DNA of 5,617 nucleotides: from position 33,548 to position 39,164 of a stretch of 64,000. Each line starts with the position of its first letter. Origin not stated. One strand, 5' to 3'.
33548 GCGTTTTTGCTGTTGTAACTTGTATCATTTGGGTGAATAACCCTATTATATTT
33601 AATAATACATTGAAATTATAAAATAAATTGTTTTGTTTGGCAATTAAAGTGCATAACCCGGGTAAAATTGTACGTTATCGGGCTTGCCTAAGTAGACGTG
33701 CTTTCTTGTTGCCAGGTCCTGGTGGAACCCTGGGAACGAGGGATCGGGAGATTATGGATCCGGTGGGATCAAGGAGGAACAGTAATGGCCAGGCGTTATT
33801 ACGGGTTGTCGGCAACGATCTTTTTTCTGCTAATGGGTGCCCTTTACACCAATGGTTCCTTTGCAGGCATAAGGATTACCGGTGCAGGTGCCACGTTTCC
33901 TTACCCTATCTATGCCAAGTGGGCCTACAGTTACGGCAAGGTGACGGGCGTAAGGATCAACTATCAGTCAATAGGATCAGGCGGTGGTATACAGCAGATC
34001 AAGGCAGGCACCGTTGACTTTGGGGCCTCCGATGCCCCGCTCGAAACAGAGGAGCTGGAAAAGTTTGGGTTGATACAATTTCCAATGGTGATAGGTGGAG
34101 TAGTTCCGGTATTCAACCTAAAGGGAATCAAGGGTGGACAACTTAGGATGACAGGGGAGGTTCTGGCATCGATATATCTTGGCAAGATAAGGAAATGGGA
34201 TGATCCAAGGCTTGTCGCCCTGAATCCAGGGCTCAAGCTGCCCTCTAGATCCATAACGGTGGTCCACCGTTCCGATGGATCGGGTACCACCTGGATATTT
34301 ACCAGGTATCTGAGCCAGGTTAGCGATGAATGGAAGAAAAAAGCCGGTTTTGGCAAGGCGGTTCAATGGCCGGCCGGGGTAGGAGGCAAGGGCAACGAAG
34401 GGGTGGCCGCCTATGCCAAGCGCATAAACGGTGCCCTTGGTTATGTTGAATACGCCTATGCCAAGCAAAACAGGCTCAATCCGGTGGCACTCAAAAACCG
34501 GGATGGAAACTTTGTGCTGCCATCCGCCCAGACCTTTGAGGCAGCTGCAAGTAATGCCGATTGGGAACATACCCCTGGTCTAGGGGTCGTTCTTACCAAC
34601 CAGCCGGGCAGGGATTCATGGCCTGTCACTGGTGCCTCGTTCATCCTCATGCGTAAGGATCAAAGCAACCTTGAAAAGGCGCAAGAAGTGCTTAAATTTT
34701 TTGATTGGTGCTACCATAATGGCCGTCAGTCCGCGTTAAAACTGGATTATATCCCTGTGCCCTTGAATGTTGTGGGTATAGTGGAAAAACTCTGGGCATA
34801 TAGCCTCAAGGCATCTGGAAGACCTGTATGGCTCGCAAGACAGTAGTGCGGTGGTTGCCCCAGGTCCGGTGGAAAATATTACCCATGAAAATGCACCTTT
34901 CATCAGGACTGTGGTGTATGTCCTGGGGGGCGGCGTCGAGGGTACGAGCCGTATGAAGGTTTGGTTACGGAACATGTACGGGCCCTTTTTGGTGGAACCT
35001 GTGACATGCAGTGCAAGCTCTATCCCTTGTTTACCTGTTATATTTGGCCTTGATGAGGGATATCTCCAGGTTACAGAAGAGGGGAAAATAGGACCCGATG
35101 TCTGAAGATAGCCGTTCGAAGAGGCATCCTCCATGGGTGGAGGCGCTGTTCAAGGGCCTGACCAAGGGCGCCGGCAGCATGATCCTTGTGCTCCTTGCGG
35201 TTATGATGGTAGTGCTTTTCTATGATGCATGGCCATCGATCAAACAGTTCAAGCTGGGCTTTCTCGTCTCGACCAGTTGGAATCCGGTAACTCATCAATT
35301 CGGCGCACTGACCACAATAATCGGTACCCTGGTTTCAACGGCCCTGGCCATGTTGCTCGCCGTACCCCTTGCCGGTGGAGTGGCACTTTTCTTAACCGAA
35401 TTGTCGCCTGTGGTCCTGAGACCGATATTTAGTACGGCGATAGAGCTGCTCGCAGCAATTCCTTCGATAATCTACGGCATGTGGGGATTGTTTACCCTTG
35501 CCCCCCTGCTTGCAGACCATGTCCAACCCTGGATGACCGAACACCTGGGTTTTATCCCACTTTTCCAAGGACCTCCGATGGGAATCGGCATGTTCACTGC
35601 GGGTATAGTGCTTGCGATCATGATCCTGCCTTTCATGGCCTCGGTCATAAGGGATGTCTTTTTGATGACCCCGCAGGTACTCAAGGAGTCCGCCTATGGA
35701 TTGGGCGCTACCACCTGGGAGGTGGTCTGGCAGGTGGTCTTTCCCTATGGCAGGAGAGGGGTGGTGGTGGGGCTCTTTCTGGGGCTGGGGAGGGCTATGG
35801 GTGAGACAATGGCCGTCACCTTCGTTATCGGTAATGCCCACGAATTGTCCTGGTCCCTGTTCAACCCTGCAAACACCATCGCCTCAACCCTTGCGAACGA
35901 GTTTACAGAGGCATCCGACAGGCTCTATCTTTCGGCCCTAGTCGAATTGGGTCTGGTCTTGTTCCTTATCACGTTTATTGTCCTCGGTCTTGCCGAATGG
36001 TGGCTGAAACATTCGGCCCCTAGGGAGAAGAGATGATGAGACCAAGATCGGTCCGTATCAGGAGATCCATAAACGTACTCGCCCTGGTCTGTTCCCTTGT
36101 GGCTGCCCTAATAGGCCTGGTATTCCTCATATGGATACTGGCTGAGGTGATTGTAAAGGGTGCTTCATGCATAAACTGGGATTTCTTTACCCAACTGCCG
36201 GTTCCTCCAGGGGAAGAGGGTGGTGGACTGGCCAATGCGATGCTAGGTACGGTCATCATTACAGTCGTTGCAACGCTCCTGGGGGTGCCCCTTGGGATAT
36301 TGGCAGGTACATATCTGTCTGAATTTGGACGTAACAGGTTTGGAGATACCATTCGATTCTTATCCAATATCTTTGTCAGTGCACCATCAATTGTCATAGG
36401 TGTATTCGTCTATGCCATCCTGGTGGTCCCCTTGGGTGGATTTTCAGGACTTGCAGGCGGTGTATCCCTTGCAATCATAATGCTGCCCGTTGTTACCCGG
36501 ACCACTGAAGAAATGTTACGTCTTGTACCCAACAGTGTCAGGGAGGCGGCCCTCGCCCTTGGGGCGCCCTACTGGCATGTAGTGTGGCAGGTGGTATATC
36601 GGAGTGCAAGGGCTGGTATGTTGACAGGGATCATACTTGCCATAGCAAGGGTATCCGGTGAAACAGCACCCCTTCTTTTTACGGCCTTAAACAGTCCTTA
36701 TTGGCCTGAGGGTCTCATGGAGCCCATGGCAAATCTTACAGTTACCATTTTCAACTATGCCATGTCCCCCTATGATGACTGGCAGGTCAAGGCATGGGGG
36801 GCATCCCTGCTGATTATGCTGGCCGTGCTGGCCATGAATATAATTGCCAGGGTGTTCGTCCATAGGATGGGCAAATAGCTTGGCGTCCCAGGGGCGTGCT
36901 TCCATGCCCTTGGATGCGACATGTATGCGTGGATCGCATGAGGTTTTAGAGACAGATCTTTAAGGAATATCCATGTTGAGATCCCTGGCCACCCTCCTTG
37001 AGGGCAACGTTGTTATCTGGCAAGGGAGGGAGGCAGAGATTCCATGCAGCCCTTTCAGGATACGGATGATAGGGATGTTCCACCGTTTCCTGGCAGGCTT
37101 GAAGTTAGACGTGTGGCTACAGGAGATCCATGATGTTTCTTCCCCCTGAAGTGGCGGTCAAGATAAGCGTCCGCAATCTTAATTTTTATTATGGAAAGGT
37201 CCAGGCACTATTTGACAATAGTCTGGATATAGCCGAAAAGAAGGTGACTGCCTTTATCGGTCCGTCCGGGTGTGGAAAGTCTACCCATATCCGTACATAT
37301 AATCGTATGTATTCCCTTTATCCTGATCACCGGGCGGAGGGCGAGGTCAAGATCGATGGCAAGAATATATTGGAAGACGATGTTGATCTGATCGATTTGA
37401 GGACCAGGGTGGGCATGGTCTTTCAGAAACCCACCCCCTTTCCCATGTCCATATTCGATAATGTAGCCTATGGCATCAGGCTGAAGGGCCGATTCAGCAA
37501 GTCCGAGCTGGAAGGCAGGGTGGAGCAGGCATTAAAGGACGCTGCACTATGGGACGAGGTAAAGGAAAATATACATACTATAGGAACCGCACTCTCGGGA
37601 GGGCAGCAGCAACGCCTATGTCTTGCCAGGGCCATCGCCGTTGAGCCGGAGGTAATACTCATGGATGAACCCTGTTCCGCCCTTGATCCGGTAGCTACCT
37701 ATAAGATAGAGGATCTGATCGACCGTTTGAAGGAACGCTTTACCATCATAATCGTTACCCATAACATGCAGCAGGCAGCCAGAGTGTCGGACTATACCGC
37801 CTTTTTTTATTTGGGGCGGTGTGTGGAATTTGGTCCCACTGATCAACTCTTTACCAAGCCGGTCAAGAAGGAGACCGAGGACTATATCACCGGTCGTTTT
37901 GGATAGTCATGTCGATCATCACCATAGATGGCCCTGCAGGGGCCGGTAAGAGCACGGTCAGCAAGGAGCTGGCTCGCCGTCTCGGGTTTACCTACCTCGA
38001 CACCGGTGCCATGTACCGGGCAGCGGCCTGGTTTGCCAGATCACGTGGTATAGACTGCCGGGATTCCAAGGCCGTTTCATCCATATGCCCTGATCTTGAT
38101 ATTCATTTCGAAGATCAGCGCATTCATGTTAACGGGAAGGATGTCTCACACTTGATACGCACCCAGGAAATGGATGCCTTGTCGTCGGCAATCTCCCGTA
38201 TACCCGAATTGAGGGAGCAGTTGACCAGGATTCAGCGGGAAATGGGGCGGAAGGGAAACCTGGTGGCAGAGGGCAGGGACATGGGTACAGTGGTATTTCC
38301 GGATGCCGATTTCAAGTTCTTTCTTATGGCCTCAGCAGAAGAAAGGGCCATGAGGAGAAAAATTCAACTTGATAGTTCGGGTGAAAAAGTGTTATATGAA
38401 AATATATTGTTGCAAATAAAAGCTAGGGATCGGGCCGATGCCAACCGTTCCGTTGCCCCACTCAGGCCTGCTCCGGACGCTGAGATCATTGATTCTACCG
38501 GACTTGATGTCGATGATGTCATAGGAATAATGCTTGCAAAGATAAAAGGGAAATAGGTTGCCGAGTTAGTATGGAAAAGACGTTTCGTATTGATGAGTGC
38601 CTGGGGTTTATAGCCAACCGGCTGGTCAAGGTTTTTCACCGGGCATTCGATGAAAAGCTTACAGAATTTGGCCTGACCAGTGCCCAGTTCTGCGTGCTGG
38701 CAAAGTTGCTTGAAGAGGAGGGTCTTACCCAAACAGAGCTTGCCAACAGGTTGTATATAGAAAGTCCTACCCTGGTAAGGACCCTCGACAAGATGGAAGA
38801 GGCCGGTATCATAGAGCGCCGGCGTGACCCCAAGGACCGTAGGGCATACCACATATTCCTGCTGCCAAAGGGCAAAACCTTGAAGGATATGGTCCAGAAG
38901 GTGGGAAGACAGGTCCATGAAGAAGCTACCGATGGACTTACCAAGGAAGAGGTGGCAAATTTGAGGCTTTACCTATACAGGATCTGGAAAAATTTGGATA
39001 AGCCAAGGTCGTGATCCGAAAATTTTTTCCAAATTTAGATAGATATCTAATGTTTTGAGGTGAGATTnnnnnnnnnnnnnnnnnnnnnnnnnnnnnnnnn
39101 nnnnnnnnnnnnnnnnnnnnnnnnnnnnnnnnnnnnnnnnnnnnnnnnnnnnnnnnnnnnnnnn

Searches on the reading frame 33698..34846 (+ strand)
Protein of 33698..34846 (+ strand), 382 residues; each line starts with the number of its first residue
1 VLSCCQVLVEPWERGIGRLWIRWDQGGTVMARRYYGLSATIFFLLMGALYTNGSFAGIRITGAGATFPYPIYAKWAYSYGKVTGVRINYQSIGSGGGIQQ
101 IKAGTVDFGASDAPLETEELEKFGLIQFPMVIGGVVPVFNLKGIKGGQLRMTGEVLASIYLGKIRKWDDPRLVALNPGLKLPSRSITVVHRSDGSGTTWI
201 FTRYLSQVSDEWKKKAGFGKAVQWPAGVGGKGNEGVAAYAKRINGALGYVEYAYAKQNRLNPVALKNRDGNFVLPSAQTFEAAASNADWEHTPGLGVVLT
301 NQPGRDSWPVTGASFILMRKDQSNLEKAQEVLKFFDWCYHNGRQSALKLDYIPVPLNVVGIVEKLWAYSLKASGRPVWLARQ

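Call 76: search_protein_families(library=pfam, max_evalue=0.0001, proteins=[window:33698-34846:+])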
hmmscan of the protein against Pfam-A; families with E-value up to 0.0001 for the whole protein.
window:33698-34846:+ (382 aa): 3 families
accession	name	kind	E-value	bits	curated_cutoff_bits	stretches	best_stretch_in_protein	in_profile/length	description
PF12849.12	PBP_like_2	-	1.9e-37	129.9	27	1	59-338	9-263/267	PBP superfamily domain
PF01547.30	SBP_bac_1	-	3.1e-19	70.5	26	1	61-337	5-299/307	Bacterial extracellular solute-binding protein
PF12727.12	PBP_like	-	5.1e-06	26.2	27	1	82-207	8-115/193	PBP superfamily domain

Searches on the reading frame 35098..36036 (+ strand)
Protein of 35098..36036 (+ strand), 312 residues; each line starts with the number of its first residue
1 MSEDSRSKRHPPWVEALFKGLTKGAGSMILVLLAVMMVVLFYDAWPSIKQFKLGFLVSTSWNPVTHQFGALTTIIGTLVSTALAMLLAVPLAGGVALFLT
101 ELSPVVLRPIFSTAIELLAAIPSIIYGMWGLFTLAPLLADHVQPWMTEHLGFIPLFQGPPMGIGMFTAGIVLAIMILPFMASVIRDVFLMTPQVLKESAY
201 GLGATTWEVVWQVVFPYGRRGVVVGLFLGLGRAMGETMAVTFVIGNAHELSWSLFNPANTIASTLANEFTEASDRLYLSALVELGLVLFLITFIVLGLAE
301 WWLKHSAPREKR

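Call 76: search_protein_families(library=pfam, max_evalue=0.0001, proteins=[window:35098-36036:+])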
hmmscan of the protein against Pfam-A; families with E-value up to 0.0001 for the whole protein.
window:35098-36036:+ (312 aa): 1 family
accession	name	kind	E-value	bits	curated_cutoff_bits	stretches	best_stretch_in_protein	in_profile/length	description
PF00528.27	BPD_transp_1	-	8.3e-11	42.4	26.4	1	101-300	10-176/184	Binding-protein-dependent transport system inner membrane component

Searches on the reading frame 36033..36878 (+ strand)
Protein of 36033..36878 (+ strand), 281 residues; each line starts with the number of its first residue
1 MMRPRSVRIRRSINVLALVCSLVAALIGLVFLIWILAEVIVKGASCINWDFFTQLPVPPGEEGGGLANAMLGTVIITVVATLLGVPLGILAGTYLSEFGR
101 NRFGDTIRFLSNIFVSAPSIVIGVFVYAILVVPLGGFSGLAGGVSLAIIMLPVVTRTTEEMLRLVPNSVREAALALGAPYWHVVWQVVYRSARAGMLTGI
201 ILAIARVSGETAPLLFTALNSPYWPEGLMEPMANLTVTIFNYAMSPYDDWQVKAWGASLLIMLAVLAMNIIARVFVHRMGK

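Call 76: search_protein_families(library=pfam, max_evalue=0.0001, proteins=[window:36033-36878:+])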
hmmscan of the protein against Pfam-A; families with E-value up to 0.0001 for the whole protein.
window:36033-36878:+ (281 aa): 1 family
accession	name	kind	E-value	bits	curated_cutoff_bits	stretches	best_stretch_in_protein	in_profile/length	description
PF00528.27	BPD_transp_1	-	1e-20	74.7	26.4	1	84-280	1-183/184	Binding-protein-dependent transport system inner membrane component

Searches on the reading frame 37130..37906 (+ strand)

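Call 76: search_protein_families(library=pfam, max_evalue=0.0001, proteins=[window:37130-37906:+])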
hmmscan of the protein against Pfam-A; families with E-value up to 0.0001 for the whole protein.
window:37130-37906:+ (258 aa): 3 families
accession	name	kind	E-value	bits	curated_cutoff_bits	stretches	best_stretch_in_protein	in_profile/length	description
PF00005.33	ABC_tran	-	3.6e-29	102.5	25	1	29-182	3-136/137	ABC transporter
PF13304.12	AAA_21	-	1.3e-07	32.5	27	1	154-213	237-300/304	AAA domain, putative AbiEii toxin, Type IV TA system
PF02463.25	SMC_N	-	4e-07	30.1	40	0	99-220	135-206/220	RecF/RecN/SMC N terminal domain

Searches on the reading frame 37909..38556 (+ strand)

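Call 76: search_protein_families(library=pfam, max_evalue=0.0001, proteins=[window:37909-38556:+])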
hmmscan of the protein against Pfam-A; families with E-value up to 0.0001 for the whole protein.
window:37909-38556:+ (215 aa): 4 families
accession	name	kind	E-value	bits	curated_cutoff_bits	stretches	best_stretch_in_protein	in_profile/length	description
PF02224.24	Cytidylate_kin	-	2.2e-73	246.9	26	1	4-213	1-210/211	Cytidylate kinase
PF13189.12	Cytidylate_kin2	-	9.8e-10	39.3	28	1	3-40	1-38/176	Cytidylate kinase-like family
PF13238.12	AAA_18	-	1.4e-08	35.6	29.4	1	4-152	1-110/128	AAA domain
PF13207.12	AAA_17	-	1.5e-06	29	27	1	8-40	2-34/136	AAA domain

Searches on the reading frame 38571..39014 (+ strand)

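Call 100: search_protein_families(library=pfam, max_evalue=0.00001, proteins=[window:38571-39014:+])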
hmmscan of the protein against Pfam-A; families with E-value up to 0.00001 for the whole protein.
window:38571-39014:+ (147 aa): 8 families
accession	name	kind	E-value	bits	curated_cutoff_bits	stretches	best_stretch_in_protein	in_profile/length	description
PF01047.28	MarR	-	2.8e-18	66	24.6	1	35-92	1-58/59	MarR family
PF12802.13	MarR_2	-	1.3e-16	60.9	27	1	33-92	1-61/61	MarR family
PF22381.2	Staph_reg_Sar_Rot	-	6.9e-10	39.3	27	1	26-106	3-83/85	Transcriptional regulator SarA/Rot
PF13463.12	HTH_27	-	2.2e-08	34.7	22.2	1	35-101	1-68/68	Winged helix DNA-binding domain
PF01978.25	TrmB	-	2.7e-08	34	25.6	1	30-90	1-59/68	Sugar-specific transcriptional regulator TrmB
PF13545.12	HTH_Crp_2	-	2.4e-06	27.8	27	1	52-85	23-57/70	Crp-like helix-turn-helix domain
PF12840.13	HTH_20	-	4.7e-06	26.9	27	1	46-84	12-51/51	Helix-turn-helix domain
PF13412.12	HTH_24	-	5e-06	26.4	21.9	1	46-82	12-48/48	Winged helix-turn-helix DNA-binding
